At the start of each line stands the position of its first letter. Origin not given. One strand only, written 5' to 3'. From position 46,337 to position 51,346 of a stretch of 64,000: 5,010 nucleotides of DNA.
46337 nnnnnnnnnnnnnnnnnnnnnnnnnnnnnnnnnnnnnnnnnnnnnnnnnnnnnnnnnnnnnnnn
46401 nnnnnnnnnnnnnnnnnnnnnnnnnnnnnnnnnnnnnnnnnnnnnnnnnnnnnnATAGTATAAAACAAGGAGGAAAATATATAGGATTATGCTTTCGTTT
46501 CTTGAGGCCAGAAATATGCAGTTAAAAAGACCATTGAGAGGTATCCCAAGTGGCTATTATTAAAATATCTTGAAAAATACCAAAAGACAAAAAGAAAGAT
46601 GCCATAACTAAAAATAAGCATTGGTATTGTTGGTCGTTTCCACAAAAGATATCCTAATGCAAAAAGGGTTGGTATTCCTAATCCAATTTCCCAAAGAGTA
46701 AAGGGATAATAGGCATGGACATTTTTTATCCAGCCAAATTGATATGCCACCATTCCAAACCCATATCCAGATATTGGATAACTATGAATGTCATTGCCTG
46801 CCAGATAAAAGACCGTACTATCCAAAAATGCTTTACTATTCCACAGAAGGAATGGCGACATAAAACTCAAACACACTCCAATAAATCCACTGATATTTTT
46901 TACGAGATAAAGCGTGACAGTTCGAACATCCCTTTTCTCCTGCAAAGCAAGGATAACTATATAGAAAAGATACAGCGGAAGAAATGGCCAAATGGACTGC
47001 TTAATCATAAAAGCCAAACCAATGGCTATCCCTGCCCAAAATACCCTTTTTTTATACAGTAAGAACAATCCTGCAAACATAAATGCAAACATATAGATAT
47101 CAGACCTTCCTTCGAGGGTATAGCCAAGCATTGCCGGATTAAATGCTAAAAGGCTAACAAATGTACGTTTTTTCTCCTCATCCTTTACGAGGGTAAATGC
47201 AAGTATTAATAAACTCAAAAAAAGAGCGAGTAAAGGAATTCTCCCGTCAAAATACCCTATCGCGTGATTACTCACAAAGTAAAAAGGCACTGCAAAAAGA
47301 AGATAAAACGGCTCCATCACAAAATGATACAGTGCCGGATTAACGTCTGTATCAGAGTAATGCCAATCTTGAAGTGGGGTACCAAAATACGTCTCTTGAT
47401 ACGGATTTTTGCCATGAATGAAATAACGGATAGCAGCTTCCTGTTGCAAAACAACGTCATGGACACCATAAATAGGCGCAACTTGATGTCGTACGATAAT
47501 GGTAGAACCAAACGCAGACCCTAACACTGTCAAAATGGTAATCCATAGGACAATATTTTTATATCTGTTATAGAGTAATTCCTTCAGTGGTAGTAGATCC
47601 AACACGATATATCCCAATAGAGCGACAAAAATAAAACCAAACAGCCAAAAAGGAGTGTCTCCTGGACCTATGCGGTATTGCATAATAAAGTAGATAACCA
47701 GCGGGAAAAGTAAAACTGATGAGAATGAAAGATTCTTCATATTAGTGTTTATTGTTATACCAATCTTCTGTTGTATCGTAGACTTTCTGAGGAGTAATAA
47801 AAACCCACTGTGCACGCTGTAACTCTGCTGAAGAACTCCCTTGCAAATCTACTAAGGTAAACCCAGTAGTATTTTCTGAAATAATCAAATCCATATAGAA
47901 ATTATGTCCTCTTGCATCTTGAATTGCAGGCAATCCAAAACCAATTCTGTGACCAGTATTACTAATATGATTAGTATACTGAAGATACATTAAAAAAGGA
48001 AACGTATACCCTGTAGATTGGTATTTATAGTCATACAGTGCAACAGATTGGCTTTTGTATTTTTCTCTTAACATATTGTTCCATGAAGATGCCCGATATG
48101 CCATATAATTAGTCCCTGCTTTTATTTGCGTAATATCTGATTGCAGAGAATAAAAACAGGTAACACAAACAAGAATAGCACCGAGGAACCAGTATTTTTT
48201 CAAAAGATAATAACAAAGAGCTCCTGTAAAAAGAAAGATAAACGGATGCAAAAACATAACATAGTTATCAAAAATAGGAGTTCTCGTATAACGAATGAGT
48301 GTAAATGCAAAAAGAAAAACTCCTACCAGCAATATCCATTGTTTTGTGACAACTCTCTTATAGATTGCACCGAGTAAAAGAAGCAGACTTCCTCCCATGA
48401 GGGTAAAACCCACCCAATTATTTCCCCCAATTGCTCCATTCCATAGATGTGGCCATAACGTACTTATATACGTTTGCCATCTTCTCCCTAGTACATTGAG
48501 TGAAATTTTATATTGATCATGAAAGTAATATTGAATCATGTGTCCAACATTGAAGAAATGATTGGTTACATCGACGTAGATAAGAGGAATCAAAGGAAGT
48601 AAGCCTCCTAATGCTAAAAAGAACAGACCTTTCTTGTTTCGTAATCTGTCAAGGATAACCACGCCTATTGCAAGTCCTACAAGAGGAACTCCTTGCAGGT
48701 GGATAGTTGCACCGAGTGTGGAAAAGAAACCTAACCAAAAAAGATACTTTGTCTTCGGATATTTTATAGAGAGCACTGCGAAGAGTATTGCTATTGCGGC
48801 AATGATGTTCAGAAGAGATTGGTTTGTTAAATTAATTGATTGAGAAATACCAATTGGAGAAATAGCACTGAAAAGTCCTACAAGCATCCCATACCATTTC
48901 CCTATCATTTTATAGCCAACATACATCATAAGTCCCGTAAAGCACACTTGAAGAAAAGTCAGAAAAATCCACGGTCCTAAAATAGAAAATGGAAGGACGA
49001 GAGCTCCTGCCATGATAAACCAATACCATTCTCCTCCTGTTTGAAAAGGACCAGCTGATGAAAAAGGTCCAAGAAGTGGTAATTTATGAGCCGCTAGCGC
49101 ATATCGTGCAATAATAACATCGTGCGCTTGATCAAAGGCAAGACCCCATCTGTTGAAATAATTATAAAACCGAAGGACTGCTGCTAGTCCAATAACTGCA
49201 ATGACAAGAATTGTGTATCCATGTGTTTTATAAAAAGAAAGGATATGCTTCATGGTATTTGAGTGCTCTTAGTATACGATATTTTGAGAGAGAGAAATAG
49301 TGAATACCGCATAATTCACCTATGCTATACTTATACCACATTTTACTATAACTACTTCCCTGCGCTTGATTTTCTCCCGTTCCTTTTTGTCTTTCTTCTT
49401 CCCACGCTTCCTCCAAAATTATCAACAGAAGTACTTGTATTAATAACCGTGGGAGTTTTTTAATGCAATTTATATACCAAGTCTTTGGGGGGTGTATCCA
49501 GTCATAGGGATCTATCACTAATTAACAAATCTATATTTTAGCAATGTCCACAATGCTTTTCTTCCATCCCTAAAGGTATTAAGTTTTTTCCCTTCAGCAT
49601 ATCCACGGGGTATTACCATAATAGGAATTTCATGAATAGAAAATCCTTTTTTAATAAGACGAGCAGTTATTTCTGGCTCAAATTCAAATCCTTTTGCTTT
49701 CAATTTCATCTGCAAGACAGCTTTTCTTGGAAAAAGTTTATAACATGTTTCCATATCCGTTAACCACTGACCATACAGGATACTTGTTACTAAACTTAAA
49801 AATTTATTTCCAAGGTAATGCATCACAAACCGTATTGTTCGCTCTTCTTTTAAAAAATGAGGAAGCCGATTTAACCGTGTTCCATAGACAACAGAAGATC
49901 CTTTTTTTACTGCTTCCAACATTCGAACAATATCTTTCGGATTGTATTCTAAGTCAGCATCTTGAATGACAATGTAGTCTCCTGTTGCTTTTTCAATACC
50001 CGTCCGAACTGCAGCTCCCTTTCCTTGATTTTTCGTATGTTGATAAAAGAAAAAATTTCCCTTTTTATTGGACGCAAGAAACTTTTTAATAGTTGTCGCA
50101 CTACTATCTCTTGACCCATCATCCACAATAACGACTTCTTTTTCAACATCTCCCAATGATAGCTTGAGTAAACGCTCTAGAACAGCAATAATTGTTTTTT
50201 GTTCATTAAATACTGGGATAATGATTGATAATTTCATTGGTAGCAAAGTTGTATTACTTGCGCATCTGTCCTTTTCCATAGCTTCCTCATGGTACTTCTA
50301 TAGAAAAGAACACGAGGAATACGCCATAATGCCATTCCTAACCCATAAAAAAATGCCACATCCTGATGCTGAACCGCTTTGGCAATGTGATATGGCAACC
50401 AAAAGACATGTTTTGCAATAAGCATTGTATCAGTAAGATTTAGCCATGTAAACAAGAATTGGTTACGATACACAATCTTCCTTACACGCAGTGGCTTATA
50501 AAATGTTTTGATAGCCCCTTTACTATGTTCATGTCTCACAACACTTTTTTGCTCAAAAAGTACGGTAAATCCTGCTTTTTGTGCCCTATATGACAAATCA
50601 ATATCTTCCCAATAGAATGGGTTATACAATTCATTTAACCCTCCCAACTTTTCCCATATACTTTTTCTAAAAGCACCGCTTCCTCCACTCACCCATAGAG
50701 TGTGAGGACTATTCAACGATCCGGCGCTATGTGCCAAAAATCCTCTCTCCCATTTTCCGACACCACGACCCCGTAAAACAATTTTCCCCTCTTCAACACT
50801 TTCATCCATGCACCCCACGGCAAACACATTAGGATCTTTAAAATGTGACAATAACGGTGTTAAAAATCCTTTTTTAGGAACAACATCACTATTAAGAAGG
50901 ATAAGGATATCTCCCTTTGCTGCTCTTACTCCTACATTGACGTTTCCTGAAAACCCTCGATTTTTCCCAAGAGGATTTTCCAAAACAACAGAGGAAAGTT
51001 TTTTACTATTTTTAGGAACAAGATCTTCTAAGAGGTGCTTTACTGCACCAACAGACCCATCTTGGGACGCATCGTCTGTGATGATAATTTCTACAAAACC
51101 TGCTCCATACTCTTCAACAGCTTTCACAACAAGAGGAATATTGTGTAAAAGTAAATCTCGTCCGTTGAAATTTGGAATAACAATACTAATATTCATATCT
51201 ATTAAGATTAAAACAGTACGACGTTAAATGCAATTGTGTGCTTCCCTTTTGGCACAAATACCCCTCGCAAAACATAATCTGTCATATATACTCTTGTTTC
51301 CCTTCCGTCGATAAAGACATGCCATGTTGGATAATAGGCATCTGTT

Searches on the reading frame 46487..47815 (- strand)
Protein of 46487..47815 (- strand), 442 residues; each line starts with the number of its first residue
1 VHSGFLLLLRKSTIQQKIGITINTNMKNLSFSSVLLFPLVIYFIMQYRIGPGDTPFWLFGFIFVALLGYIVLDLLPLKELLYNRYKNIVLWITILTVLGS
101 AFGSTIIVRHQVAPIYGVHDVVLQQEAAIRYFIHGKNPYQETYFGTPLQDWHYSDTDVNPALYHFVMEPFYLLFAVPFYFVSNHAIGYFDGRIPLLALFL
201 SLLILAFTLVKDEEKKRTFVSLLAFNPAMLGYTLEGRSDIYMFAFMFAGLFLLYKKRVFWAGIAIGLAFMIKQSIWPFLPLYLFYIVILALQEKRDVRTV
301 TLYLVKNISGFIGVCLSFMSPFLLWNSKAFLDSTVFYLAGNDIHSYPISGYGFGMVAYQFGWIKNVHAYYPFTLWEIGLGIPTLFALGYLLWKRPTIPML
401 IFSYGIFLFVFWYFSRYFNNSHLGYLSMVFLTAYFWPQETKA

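Call 4: search_protein_families(library=pfam, proteins=[window:46487-47815:-], max_evalue=0.01)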
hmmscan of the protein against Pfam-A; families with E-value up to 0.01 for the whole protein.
window:46487-47815:- (442 aa): 1 family
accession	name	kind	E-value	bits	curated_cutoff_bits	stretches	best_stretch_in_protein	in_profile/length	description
PF09594.16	GT87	-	0.00095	19.4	25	1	169-372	5-191/237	Glycosyltransferase family 87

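Call 5: search_protein_families(library=ncbifam, proteins=[window:46487-47815:-], max_evalue=0.01)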
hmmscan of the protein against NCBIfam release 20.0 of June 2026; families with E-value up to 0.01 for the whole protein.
window:46487-47815:- (442 aa): 1 family
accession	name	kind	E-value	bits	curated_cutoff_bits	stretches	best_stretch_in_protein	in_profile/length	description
NF046093.1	AZOBR_p60025_fam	subfamily_domain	5.6e-05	22.5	150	1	170-298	96-218/232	AZOBR_p60025 family cell surface glycopolymer formation protein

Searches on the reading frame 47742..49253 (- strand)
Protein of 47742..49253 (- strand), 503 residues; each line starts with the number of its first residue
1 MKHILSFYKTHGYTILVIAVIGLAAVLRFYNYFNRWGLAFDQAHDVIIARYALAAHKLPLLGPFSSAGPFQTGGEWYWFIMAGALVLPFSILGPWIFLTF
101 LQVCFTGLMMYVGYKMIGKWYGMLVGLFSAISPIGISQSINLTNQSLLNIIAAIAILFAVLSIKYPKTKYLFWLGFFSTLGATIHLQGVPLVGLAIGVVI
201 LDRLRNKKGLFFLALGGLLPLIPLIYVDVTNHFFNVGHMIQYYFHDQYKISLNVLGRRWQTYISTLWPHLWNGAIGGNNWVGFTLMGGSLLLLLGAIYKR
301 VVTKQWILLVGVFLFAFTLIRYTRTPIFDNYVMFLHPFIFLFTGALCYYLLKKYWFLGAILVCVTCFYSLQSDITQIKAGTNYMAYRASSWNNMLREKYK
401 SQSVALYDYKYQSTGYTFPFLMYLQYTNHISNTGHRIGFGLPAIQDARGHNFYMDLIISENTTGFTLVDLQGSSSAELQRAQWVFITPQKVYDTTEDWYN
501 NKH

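Call 4: search_protein_families(library=pfam, proteins=[window:47742-49253:-], max_evalue=0.01)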
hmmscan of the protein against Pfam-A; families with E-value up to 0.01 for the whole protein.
window:47742-49253:- (503 aa): 1 family
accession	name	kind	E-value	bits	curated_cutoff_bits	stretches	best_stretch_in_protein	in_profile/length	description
PF13231.12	PMT_2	-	0.0092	16.6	26.1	1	77-225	7-158/160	Dolichyl-phosphate-mannose-protein mannosyltransferase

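Call 5: search_protein_families(library=ncbifam, proteins=[window:47742-49253:-], max_evalue=0.01)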
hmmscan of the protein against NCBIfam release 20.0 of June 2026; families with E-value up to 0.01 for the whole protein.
window:47742-49253:- (503 aa): 0 families

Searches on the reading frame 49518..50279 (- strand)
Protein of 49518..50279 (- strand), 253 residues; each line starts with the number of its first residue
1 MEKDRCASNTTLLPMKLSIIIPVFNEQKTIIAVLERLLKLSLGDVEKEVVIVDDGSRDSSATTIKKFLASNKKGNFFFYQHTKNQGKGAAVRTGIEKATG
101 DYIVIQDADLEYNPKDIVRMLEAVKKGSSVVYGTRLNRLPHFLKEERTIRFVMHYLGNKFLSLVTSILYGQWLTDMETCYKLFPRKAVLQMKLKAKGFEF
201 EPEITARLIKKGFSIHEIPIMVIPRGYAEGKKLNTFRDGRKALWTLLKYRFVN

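Call 24: search_protein_families(library=pfam, proteins=[window:49518-50279:-], max_evalue=0.001)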
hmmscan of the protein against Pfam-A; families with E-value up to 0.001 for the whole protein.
window:49518-50279:- (253 aa): 3 families
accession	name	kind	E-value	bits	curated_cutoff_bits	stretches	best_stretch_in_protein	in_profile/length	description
PF00535.33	Glycos_transf_2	-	1.7e-33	116.3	23.3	1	18-185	1-161/168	Glycosyl transferase family 2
PF10111.15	Glyco_tranf_2_2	-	5.1e-10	39.7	27.3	1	18-122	1-104/276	Glycosyltransferase like family 2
PF13641.12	Glyco_tranf_2_3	-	0.0002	21.9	27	1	17-126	3-112/230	Glycosyltransferase like family 2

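Call 25: search_protein_families(library=ncbifam, proteins=[window:49518-50279:-], max_evalue=0.00001)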
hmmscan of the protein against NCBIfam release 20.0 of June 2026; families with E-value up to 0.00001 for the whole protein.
window:49518-50279:- (253 aa): 21 families
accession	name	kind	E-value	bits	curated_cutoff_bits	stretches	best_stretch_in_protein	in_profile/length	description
TIGR04182.1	glyco_TIGR04182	equivalog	5.2e-33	114.7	325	1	17-249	2-217/293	S-layer glycoprotein N-glycosyltransferase AglJ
NF047588.1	GlcsyltransPgfSStrep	equivalog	2.1e-21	76.4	500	1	15-190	1-166/308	glycosyltransferase PgfS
NF007986.1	PRK10714.1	equivalog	1.4e-19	70.3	529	1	16-144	7-135/316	undecaprenyl-phosphate 4-deoxy-4-formamido-L-arabinose transferase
NF058614.1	PPMAGASynPpgS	equivalog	5.7e-19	68.4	370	1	19-231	4-205/226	polyprenyl-phospho-N-acetylgalactosaminyl synthase PpgS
TIGR03937.1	PgaC_IcaA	equivalog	9.6e-18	64.3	422.3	1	16-130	46-156/407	poly-beta-1,6-N-acetyl-D-glucosamine synthase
NF007482.0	PRK10073.1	equivalog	2.6e-16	59.5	423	1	15-123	6-109/334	glycosyltransferase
NF041875.1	EPS_EpsD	equivalog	2.8e-16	59.8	370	1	17-132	1-112/325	exopolysaccharide biosynthesis glycosyltransferase EpsD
NF041391.1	DPhHxTase_Halo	equivalog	2.5e-15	56.1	375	1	23-240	3-199/213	dolichyl-phosphate hexose transferase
TIGR04283.1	glyco_like_mftF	equivalog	2e-13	50.4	182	1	17-133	1-105/221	TIGR04283 family arsenosugar biosynthesis glycosyltransferase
NF010496.0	PRK13915.1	equivalog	4.7e-13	48.9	262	1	15-121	31-138/307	glucosyl-3-phosphoglycerate synthase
NF038302.1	EPS_HpsE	equivalog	1.5e-11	43.9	300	1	15-115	1-102/307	hormogonium polysaccharide biosynthesis glycosyltransferase HpsE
NF050050.1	ProtGlycPglI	equivalog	3e-11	43.2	500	1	16-138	3-122/306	GalNAc(5)-diNAcBac-PP-undecaprenol beta-1,3-glucosyltransferase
NF047683.1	TeichurnBiosyTuaG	equivalog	2.4e-10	40.5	400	1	16-127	7-114/252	teichuronic acid biosynthesis protein TuaG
TIGR03965.1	mycofact_glyco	equivalog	7.6e-10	38.2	280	1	15-123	74-178/467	mycofactocin biosynthesis glycosyltransferase MftF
TIGR03111.1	glyc2_xrt_Gpos1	hypoth_equivalog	8.7e-10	38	363.95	1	16-131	50-163/439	TIGR03111 family XrtG-associated glycosyltransferase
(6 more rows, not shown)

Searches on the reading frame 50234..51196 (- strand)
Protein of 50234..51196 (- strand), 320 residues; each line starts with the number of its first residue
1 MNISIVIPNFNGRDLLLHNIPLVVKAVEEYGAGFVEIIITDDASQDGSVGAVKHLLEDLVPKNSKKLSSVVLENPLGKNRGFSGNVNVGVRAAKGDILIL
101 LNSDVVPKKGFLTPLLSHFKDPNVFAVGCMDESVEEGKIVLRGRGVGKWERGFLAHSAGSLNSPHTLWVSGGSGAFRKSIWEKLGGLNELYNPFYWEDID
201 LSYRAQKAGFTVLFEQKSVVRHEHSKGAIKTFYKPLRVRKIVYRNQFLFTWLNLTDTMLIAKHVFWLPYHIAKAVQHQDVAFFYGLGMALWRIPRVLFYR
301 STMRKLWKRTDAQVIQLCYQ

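Call 24: search_protein_families(library=pfam, proteins=[window:50234-51196:-], max_evalue=0.001)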
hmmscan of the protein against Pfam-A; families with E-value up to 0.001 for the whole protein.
window:50234-51196:- (320 aa): 4 families
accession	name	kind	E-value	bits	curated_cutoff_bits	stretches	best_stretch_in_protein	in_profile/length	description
PF00535.33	Glycos_transf_2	-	2.3e-19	70.4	23.3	1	4-180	1-163/168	Glycosyl transferase family 2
PF13641.12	Glyco_tranf_2_3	-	9.3e-18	65.5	27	1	3-226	3-215/230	Glycosyltransferase like family 2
PF13632.12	Glyco_trans_2_3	-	3e-08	34.2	27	1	98-266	2-165/198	Glycosyl transferase family group 2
PF13506.12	Glyco_transf_21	-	9e-07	29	21.7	1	85-229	21-159/174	Glycosyl transferase family 21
